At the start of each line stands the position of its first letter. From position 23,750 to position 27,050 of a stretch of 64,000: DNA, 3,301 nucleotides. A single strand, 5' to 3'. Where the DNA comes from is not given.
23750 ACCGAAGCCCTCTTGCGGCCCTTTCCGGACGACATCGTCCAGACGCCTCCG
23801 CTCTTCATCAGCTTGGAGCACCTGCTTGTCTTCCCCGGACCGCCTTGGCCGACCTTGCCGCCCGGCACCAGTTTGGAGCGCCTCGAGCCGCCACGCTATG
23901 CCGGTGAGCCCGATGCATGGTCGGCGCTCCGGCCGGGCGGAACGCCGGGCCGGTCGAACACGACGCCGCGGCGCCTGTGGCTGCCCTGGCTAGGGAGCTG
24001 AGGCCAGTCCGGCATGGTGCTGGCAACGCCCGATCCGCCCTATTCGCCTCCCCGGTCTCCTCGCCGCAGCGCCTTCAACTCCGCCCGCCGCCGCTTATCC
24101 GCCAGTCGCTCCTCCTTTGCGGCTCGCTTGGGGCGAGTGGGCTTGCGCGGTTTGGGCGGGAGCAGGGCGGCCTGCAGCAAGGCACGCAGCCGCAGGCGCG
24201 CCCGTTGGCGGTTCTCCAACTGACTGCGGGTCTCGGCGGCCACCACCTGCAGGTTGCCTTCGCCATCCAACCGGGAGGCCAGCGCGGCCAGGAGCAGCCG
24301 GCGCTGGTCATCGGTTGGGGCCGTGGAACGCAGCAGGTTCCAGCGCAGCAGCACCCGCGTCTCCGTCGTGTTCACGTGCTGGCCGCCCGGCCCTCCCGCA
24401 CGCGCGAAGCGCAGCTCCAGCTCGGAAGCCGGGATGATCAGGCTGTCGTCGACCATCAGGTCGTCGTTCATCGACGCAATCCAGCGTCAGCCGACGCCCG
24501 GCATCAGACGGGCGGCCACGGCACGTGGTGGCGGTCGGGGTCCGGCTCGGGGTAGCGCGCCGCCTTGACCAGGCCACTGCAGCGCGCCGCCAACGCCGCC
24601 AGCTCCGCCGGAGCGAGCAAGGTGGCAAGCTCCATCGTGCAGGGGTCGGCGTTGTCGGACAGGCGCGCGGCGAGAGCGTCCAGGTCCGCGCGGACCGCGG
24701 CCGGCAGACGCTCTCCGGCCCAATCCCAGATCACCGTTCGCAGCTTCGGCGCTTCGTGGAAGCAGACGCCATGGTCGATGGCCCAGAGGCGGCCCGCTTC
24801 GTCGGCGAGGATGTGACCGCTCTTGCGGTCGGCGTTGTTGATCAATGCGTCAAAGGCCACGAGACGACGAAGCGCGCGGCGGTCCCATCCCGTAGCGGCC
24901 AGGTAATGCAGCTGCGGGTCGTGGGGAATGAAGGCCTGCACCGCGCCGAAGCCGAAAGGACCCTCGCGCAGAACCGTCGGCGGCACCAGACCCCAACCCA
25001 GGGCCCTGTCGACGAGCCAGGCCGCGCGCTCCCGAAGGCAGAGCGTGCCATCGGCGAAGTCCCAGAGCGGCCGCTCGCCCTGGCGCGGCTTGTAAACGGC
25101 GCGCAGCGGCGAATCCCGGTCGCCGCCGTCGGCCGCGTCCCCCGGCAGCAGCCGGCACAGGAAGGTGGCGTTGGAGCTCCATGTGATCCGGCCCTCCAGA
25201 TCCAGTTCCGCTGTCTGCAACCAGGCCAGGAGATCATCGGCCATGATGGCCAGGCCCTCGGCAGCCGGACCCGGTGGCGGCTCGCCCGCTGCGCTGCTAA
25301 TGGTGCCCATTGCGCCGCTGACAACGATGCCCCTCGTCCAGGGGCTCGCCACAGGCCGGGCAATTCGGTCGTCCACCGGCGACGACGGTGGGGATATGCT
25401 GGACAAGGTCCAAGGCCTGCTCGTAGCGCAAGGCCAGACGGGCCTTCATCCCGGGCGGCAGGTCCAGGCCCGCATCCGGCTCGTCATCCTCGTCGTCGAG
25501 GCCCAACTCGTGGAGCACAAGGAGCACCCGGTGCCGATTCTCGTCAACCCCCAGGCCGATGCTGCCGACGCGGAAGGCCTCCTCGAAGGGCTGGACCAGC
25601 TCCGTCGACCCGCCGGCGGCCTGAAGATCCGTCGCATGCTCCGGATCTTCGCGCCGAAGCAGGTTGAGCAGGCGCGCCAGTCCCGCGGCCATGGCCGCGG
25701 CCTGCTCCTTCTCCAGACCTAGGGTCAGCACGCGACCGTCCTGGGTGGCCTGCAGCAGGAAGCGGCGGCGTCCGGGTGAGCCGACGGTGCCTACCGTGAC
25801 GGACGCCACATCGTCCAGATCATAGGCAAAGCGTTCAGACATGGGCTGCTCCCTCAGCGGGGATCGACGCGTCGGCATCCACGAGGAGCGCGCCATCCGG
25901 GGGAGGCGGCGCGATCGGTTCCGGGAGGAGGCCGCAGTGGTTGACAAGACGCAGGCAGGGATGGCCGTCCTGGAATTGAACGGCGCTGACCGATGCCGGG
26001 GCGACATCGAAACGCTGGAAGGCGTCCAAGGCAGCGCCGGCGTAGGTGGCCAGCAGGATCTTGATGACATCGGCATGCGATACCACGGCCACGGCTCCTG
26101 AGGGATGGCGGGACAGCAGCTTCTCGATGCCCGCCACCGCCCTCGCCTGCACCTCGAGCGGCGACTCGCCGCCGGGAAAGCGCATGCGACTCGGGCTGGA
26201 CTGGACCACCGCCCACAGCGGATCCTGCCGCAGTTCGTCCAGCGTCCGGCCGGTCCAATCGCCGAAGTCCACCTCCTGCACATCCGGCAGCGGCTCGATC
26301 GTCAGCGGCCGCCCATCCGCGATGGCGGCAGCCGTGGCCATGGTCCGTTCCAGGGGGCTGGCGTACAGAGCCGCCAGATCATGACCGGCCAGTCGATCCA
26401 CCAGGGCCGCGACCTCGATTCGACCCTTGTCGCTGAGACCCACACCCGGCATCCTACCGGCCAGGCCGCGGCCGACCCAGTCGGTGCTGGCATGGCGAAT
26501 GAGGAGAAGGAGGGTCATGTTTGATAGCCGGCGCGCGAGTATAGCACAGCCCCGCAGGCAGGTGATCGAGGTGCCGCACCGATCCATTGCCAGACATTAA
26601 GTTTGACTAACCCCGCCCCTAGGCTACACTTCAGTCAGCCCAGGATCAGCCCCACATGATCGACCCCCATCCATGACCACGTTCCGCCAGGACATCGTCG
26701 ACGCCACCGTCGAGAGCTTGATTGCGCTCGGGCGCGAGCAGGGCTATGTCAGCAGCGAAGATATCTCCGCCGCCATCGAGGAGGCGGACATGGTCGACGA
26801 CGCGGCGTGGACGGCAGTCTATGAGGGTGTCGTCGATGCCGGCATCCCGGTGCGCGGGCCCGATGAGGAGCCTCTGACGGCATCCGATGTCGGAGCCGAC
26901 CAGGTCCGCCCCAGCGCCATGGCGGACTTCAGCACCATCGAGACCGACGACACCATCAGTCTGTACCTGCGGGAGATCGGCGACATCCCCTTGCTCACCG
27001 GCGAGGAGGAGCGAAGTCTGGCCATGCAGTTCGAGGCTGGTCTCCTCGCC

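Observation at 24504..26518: Translationally coupled triad: histidine-phosphatase (MSMEG_4193-like) / DUF3090 / SCO1664-family kinase-like protein, next to arfB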

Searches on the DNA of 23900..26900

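Call 77: search_rna_families(source=window, start=23900, end=26900, threshold=evalue, max_evalue=1)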
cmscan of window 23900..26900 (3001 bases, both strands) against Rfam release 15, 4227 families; matches with E-value up to 1: 0.
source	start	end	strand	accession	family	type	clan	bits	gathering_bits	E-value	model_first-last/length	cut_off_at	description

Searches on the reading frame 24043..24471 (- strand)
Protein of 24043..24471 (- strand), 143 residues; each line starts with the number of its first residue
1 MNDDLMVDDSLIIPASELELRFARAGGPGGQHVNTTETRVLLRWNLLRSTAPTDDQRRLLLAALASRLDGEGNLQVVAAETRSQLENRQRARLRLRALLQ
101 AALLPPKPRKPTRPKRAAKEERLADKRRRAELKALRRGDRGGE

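Call 3: search_protein_families(library=ncbifam, proteins=[window:24043-24471:-], max_evalue=0.001)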
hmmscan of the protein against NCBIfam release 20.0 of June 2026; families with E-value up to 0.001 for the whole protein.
seq(143 aa): 5 families
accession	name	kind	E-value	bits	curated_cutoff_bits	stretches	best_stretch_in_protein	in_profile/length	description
NF006718.0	PRK09256.1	equivalog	8.5e-41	138.9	100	1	4-138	3-136/140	alternative ribosome rescue aminoacyl-tRNA hydrolase ArfB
TIGR00020.2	prfB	exception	7.2e-09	35.1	370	1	10-102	221-288/353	peptide chain release factor 2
NF001859.2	PRK00591.1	equivalog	9.4e-08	31.5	400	1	12-43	210-241/347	peptide chain release factor 1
TIGR03072.1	release_prfH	equivalog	1.8e-07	30.9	166.65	1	17-40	107-130/200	peptide chain release factor H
TIGR00019.1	prfA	equivalog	9e-07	28.1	423.25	1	13-40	219-246/361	peptide chain release factor 1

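Call 4: search_protein_families(library=pfam, proteins=[window:24043-24471:-], max_evalue=0.001)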
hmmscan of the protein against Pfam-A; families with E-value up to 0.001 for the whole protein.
seq(143 aa): 1 family
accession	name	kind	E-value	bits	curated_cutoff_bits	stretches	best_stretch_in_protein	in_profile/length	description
PF00472.26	RF-1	-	2.8e-18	66.4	35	1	11-131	5-105/116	RF-1 domain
